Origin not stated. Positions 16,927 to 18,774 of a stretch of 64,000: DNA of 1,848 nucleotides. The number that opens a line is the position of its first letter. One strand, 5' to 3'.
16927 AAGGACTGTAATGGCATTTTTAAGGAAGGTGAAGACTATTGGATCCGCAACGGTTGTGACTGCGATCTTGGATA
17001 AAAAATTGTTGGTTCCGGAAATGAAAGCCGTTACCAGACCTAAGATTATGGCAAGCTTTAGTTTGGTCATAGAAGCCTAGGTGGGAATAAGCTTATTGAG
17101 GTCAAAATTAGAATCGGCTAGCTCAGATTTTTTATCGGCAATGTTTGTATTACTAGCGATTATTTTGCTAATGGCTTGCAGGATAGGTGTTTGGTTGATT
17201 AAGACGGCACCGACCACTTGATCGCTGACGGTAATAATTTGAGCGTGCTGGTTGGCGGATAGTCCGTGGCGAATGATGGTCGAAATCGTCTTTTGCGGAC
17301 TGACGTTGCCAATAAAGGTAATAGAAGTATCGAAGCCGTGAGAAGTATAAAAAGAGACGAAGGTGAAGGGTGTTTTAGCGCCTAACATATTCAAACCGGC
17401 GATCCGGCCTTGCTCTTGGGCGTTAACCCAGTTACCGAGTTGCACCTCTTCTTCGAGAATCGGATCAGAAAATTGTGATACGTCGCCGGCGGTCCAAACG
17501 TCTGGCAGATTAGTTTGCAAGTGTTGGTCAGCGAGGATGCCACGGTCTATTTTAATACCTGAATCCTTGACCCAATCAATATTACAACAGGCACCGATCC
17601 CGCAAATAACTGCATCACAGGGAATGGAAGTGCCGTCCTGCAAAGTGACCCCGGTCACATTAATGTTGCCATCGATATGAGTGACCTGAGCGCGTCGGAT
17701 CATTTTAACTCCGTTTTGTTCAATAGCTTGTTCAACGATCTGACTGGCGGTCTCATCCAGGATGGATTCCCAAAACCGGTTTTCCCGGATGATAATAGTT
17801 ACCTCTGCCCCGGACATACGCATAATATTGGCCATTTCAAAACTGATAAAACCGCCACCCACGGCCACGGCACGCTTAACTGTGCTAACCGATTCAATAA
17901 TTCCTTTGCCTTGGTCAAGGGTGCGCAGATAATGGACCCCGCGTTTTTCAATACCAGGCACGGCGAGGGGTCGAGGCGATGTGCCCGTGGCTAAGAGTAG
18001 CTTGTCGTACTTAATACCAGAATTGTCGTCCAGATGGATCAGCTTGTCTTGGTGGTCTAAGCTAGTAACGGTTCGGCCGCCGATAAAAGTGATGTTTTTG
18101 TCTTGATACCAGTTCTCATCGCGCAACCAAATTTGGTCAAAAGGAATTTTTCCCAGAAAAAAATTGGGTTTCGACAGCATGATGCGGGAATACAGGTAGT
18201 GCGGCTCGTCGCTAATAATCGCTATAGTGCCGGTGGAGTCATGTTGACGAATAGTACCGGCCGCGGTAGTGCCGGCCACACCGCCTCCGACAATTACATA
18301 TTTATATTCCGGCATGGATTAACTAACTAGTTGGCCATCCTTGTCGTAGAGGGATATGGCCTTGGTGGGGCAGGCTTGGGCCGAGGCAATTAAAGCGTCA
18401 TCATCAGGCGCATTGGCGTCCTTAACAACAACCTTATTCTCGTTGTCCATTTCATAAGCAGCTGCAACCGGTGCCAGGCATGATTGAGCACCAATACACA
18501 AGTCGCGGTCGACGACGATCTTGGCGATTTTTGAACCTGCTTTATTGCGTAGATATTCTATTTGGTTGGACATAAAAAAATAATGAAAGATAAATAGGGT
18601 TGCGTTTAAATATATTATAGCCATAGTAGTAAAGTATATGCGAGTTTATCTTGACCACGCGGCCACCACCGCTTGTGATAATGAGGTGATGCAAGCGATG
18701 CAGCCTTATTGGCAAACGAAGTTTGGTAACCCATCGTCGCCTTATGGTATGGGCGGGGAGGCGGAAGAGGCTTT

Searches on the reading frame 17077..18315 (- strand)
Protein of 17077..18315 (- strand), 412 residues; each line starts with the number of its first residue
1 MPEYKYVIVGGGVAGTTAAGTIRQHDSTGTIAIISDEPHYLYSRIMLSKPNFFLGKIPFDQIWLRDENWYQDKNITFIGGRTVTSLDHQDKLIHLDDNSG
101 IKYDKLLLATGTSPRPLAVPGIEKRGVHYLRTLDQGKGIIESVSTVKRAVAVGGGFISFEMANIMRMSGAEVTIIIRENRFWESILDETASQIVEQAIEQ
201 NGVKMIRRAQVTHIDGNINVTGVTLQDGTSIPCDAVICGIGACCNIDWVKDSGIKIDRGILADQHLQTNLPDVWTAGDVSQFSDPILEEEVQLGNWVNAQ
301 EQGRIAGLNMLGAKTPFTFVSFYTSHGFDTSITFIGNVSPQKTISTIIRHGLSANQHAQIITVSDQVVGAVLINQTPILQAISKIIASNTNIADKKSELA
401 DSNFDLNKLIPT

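Call 3: search_protein_families(library=pfam, proteins=[window:17077-18315:-], max_evalue=0.01)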
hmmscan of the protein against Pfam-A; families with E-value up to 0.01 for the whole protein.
window:17077-18315:- (412 aa): 11 families
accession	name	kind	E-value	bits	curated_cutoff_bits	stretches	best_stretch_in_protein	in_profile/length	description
PF07992.20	Pyr_redox_2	-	8.7e-60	203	26.1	1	4-303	1-291/291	Pyridine nucleotide-disulphide oxidoreductase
PF00070.33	Pyr_redox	-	3.5e-19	69.5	22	1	148-228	1-82/82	Pyridine nucleotide-disulphide oxidoreductase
PF13738.12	Pyr_redox_3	-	9.1e-11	42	30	1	80-277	101-305/305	Pyridine nucleotide-disulphide oxidoreductase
PF01266.30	DAO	-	1.6e-06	28.4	27.9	0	196-253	157-214/353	FAD dependent oxidoreductase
PF13454.12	NAD_binding_9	-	2.3e-05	24.9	21.8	0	186-241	99-153/155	FAD-NAD(P)-binding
PF03486.20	HI0933_like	-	3.4e-05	23.9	50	0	188-242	109-164/244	HI0933-like protein Rossmann domain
PF18267.7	Rubredoxin_C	-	6.7e-05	23.2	25.9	1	327-389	7-69/70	Rubredoxin NAD+ reductase C-terminal domain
PF14759.12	Reductase_C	-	0.0002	22.2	25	1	327-409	6-84/85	Reductase C-terminal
PF01134.28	GIDA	-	0.00026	20.6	22.1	0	190-242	97-150/391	Glucose inhibited division protein A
PF01262.27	AlaDh_PNT_C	-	0.003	17.4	23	0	5-24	30-49/214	Alanine dehydrogenase/PNT, C-terminal domain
PF01593.30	Amino_oxidase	-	0.005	16.6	19.8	1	190-240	203-254/443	Flavin containing amine oxidoreductase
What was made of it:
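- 17077..18315 (-): FAD/NAD(P)H ferredoxin (or rubredoxin) reductase of the Pyr_redox_2 family. Candidate functional replacement of the 3b gamma subunit. Pfam Pyr_redox_2, E 9e-60, plus Rubredoxin_C and Reductase_C (call 3).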

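Call 4: search_protein_families(library=ncbifam, proteins=[window:17077-18315:-], max_evalue=0.01)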
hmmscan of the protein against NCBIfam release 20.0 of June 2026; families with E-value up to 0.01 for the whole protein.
window:17077-18315:- (412 aa): 56 families (the best 25 are shown)
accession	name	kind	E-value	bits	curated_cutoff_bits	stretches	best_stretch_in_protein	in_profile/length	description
NF045765.1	PhenlGlyoxDHPadH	equivalog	8.3e-73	245.6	475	1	3-399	2-399/416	NADH-dependent phenylglyoxylate dehydrogenase subunit epsilon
NF042949.2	3PPDioc_HcaD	equivalog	7.9e-67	225.7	450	1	5-392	3-384/386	3-phenylpropionate/cinnamic acid dioxygenase ferredoxin--NAD(+) reductase subunit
NF041682.1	ant_diox_AndAa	equivalog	1.1e-64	218.7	650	1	4-409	4-405/406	anthranilate 1,2-dioxygenase system ferredoxin--NAD(+) reductase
NF007286.0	PRK09754.1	equivalog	4.3e-54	183.8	447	1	2-406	2-397/400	phenylpropionate dioxygenase ferredoxin reductase subunit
TIGR02374.1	nitri_red_nirB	equivalog_domain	9.5e-52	176.4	578.35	1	7-400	2-396/794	nitrite reductase large subunit NirB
TIGR03385.1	CoA_CoA_reduc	equivalog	1.9e-42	145.6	578.8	1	5-317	1-320/439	CoA-disulfide reductase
NF003437.0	PRK04965.1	equivalog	1.2e-35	123.3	392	1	6-283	5-278/378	NADH:flavorubredoxin reductase NorW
NF007123.0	PRK09564.1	equivalog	9.1e-35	120.2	458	1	5-318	2-322/444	CoA-disulfide reductase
NF046103.1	NOXase_Strep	equivalog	1.3e-32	113.3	600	1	5-314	1-315/442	H2O-forming NADH oxidase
NF011565.0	PRK14989.1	subfamily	7.1e-25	87.2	883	1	3-284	3-287/847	nitrite reductase large subunit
TIGR02053.1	MerA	equivalog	7.8e-25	87.8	454.45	1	89-313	115-331/465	mercury(II) reductase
TIGR01350.1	lipoamide_DH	equivalog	3.4e-24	85.4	408.8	1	72-281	101-310/461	dihydrolipoyl dehydrogenase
NF010037.0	PRK13512.1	equivalog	3.6e-24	85.5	394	1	5-281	3-280/438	CoA-disulfide reductase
NF004776.0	PRK06116.1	equivalog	1.7e-20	73.4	480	1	70-281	103-306/450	glutathione-disulfide reductase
NF041853.1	hythiocyan_redase_MerA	equivalog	2.2e-20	72.9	650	1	73-280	90-295/440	hypothiocyanous acid reductase MerA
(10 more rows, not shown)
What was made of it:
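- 17077..18315 (-): NCBIfam best hits are PadH, HcaD and AndAa ferredoxin-NAD+ reductases (call 4).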

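Call 52: find_related_loci(query=A4, collection=metagenome_contigs, flank=10000)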
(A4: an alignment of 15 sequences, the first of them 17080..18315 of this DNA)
Query A4 (412 aa) in metagenome_contigs; peptide patterns used: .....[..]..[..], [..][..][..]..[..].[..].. (x = any residue, [..] = any of these).
600 stretches matched a pattern (row limit reached: there are more); 122 encode a relative of the query (tblastn E <= 1e-3); the best 80 are kept; 80 distinct loci.
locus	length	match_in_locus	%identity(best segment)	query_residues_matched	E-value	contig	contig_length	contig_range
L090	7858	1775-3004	54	1-410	8e-156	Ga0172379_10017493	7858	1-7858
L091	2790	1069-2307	51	1-412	5e-155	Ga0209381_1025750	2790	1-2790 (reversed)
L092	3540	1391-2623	51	1-411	7e-152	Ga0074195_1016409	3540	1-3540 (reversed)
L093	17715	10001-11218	51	5-410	2e-144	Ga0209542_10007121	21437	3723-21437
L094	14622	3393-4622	50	1-410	2e-143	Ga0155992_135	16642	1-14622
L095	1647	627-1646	61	23-364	3e-155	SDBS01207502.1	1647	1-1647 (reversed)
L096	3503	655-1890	50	1-410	1e-143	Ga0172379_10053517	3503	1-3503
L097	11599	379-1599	51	4-410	4e-137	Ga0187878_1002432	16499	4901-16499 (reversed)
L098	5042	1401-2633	49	1-411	3e-138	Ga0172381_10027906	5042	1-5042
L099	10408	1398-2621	49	3-410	4e-136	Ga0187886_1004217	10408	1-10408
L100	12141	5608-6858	49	1-410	1e-135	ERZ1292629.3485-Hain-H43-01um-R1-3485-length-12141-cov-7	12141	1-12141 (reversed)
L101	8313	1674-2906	50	1-410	1e-134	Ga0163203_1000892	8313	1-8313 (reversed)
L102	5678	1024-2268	47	1-412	3e-133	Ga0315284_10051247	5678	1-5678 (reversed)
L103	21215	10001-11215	47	6-410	2e-131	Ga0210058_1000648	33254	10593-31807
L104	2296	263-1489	45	1-410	2e-135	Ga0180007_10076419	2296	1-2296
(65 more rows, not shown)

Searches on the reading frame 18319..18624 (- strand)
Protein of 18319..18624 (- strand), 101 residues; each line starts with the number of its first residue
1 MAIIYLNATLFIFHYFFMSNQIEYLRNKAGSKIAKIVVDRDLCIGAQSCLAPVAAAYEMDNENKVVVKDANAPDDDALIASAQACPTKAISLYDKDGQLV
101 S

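Call 3: search_protein_families(library=pfam, proteins=[window:18319-18624:-], max_evalue=0.01)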
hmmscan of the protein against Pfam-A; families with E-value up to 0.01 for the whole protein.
window:18319-18624:- (101 aa): 3 families
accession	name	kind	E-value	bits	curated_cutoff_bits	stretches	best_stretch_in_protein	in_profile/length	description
PF13370.11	Fer4_13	-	1.5e-07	32.4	24.5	1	38-91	1-57/58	4Fe-4S single cluster domain of Ferredoxin I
PF13459.11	Fer4_15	-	3.6e-06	28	22.4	1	36-91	1-65/66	4Fe-4S single cluster domain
PF06902.16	Fer4_19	-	0.00042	20.7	24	1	35-94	7-63/64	Divergent 4Fe-4S mono-cluster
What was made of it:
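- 18319..18624 (-): Single-cluster ferredoxin with a CxxAxxC...CP motif and 3 Cys. Gene callers start it at 18573, giving 84 aa. Candidate direct electron partner. Pfam Fer4_13 and Fer4_15 (call 3).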

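Call 4: search_protein_families(library=ncbifam, proteins=[window:18319-18624:-], max_evalue=0.01)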
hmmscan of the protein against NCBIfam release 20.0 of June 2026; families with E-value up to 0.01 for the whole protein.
window:18319-18624:- (101 aa): 1 family
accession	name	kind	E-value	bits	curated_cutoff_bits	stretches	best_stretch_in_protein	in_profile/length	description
NF045874.1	Vhu_polyferre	exception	0.0057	15.4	600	1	27-92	182-245/381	F420-non-reducing hydrogenase associated-polyferredoxin VhuB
